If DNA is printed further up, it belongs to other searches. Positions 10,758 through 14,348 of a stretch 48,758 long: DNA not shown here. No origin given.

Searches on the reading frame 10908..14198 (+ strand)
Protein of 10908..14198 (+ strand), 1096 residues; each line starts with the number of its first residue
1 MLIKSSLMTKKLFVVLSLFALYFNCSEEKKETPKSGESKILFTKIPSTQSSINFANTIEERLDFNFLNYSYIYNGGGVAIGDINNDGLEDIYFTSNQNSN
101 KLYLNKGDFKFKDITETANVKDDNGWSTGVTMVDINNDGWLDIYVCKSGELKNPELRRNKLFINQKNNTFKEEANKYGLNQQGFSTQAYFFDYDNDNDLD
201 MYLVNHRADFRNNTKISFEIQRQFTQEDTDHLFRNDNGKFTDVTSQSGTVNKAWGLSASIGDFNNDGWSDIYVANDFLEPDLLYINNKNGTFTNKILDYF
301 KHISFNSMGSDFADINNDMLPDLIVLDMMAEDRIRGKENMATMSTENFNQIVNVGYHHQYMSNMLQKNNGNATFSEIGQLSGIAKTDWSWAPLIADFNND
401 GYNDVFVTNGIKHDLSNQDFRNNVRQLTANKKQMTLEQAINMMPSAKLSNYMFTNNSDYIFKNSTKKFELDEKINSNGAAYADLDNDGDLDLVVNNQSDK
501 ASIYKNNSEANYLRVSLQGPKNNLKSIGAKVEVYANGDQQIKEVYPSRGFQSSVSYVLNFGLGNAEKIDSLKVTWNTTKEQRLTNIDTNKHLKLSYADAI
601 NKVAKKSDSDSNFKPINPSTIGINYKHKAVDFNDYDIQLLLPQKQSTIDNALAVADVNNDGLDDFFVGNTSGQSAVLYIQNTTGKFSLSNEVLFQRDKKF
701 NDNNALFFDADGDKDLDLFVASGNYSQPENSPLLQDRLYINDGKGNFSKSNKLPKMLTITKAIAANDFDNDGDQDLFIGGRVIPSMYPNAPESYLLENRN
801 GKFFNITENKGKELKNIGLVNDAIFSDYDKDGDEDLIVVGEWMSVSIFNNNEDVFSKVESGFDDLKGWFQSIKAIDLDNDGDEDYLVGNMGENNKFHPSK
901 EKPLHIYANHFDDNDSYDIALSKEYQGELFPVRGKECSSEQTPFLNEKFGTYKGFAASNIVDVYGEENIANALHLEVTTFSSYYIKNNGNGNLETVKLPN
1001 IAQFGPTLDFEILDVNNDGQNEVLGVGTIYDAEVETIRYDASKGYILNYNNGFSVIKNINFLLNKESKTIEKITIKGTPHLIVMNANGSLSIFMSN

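Call 3: search_protein_families(library=pfam, proteins=[window:10908-14198:+], max_evalue=0.01)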
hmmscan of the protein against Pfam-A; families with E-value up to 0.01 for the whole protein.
window:10908-14198:+ (1096 aa): 3 families
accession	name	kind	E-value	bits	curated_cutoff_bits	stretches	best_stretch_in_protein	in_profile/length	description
PF13517.12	FG-GAP_3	-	1.5e-74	246.9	26.9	9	82-145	1-61/61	FG-GAP-like repeat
PF07593.17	UnbV_ASPIC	-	2.8e-22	78.8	23.4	1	527-592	2-67/68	ASPIC and UnbV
PF01839.29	FG-GAP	-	1.1e-19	70.3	22.1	2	651-674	4-32/37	FG-GAP repeat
